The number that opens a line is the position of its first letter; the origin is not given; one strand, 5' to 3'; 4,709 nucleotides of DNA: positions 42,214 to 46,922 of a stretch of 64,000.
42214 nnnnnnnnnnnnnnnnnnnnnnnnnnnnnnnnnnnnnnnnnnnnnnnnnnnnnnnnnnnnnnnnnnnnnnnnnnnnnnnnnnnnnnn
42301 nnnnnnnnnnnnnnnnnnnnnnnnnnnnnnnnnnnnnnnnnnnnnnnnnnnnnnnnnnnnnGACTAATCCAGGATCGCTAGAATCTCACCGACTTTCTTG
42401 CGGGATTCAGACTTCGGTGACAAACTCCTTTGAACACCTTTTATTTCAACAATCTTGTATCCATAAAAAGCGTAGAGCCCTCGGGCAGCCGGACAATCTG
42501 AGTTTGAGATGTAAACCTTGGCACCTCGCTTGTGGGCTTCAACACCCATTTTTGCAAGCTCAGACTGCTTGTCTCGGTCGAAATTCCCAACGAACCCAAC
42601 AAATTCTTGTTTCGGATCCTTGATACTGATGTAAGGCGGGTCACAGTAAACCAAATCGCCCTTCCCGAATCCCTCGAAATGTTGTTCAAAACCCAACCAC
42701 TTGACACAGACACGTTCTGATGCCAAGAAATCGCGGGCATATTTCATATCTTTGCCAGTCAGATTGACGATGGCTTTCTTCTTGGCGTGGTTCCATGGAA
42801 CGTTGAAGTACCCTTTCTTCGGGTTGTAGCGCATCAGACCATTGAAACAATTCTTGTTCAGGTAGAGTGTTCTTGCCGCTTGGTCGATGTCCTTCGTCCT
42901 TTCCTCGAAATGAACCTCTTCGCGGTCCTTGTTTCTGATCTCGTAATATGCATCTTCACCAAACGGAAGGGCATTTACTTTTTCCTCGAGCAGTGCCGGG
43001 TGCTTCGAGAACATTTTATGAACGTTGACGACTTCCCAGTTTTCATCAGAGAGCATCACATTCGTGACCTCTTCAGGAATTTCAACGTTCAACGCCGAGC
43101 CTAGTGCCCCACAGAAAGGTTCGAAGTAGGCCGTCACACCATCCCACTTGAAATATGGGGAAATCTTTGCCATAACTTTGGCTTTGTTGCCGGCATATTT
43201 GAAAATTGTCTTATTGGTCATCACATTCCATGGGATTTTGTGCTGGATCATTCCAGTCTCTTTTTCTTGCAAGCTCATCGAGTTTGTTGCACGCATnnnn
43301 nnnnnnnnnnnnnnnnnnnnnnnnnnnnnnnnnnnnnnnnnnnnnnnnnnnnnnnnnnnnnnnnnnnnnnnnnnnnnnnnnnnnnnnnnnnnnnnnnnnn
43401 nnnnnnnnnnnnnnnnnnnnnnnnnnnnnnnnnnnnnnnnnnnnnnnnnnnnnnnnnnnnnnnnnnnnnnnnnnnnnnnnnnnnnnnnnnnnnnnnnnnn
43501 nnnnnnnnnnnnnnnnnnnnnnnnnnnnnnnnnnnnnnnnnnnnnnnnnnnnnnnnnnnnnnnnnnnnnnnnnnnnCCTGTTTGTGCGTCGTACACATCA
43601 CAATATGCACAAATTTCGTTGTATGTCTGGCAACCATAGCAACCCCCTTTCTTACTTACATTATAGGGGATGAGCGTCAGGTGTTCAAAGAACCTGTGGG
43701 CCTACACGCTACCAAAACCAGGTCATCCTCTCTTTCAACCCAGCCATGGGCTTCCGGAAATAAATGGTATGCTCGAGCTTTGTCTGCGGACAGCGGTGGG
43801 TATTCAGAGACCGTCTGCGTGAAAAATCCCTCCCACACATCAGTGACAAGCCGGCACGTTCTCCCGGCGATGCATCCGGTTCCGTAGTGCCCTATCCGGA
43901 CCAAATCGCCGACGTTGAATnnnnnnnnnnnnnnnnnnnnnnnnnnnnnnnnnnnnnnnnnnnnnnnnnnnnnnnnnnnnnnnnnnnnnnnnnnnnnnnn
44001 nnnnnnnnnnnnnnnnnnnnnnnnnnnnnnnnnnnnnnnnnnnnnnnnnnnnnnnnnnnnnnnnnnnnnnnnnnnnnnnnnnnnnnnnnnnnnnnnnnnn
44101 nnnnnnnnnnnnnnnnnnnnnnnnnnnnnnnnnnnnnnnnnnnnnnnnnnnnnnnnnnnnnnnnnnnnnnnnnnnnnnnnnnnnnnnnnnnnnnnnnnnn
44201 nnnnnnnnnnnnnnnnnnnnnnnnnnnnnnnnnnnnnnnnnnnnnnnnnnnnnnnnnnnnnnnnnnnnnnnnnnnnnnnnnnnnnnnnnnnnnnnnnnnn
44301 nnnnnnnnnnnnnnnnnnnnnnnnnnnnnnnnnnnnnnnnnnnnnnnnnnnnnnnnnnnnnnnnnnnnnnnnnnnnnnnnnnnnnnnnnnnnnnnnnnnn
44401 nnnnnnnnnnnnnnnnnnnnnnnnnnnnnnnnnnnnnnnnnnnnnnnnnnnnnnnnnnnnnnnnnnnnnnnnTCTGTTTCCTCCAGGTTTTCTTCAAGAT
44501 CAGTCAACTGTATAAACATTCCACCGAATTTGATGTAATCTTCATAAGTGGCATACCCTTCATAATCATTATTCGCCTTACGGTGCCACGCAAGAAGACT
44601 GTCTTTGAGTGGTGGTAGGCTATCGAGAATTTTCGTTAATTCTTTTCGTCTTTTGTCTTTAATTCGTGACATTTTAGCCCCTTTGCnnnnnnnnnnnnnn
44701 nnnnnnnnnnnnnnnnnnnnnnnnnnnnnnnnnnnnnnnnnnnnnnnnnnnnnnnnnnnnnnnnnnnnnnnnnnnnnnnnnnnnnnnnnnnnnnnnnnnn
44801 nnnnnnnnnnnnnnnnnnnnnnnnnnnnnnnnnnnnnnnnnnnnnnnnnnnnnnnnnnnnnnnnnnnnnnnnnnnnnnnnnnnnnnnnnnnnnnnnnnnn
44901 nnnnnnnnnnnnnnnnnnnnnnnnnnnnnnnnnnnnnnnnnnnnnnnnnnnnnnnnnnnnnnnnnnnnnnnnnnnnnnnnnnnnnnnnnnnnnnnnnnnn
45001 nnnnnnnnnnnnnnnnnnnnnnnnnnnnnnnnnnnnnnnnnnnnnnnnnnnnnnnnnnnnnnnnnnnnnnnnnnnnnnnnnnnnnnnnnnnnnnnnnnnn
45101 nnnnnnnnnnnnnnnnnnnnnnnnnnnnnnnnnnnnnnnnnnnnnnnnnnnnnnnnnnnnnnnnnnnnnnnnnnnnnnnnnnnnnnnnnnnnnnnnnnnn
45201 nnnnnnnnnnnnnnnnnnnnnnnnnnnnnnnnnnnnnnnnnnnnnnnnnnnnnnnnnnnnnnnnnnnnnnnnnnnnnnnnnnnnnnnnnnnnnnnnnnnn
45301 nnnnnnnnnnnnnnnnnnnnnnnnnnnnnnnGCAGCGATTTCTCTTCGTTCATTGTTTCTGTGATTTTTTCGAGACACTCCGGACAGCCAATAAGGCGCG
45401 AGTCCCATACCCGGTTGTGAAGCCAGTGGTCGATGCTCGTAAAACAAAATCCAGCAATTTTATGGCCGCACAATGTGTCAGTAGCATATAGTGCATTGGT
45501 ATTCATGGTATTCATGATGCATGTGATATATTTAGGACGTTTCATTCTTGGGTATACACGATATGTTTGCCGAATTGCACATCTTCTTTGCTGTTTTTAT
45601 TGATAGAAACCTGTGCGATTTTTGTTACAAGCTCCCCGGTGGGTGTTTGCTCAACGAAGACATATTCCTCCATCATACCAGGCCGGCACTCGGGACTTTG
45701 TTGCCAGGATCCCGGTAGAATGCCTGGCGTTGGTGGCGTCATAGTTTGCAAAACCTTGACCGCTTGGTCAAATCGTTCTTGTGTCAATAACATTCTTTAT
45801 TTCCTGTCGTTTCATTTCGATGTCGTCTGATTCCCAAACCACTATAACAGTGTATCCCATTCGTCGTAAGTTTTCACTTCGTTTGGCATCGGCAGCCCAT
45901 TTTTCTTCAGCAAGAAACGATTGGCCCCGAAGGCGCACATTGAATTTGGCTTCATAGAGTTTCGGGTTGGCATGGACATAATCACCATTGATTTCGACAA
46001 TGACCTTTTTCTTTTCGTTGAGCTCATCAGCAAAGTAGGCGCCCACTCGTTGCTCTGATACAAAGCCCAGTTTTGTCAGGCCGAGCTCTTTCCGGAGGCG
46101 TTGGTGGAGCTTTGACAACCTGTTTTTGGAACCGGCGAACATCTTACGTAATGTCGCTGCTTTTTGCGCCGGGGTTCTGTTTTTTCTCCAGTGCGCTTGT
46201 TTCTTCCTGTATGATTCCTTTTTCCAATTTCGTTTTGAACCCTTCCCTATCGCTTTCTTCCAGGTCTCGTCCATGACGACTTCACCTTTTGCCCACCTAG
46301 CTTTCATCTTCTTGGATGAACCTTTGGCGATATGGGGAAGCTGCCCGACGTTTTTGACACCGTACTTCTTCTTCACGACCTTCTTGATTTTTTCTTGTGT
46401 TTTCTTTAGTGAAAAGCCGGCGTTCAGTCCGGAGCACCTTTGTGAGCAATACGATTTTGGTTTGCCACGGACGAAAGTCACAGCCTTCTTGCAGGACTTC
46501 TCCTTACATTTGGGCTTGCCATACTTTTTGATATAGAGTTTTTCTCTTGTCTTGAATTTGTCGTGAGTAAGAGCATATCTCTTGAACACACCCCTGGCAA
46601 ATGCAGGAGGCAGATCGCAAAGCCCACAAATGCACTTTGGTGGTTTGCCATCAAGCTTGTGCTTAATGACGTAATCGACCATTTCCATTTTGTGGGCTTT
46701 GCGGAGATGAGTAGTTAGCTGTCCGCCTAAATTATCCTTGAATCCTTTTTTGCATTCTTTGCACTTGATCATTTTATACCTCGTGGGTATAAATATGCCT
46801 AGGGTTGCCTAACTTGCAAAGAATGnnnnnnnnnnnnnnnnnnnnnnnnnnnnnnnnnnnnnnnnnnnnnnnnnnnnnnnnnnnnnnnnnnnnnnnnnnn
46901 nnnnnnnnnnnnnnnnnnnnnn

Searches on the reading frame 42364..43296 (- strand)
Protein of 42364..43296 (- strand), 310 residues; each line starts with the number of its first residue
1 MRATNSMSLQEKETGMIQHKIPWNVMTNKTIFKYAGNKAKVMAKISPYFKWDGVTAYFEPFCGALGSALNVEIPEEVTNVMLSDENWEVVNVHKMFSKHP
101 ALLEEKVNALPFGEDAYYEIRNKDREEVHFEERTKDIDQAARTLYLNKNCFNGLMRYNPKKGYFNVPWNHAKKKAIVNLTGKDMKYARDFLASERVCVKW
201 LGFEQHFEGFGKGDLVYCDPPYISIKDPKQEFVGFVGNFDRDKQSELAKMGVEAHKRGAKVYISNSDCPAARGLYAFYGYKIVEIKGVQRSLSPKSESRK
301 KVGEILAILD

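Call 41: search_protein_families(library=pfam, proteins=[window:42364-43296:-], max_evalue=0.01)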
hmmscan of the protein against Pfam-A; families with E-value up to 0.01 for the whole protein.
window:42364-43296:- (310 aa): 2 families
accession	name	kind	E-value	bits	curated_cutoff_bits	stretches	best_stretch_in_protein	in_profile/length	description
PF02086.21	MethyltransfD12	-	7.8e-29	101.6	22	1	34-286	1-248/253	D12 class N6 adenine-specific DNA methyltransferase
PF00605.23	IRF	-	0.0087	16.8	27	0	146-176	10-40/105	Interferon regulatory factor transcription factor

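Call 68: find_encoding_contigs(protein=window:42364-43296:-, flank=10000, max_places=1)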
Protein window:42364-43296:- (310 aa): no gene with exactly this product is on record in the collection.

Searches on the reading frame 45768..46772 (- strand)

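Call 8: search_protein_families(library=phrogs, proteins=[window:45768-46772:-], max_evalue=0.001)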
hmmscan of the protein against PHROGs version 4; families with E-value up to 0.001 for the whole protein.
window:45768-46772:- (334 aa): 2 families
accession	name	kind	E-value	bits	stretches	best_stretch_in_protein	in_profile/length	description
phrog_22677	-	unknown function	9.4e-17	62.4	1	239-329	255-345/353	-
phrog_13076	-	DNA, RNA and nucleotide metabolism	0.00012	22.6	1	209-331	9-131/154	endonuclease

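Call 41: search_protein_families(library=pfam, proteins=[window:45768-46772:-], max_evalue=0.01)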
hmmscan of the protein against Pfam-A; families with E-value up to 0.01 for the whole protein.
window:45768-46772:- (334 aa): 3 families
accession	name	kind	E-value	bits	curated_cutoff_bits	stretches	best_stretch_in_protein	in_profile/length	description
PF04480.18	DUF559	-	6e-08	33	20.6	1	204-286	6-83/109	Protein of unknown function (DUF559)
PF18741.7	MTES_1575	-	0.001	19.5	38.2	1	278-330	41-94/96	REase_MTES_1575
PF24308.1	DUF7487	-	0.0037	17.6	27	1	115-197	12-94/220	Family of unknown function (DUF7487)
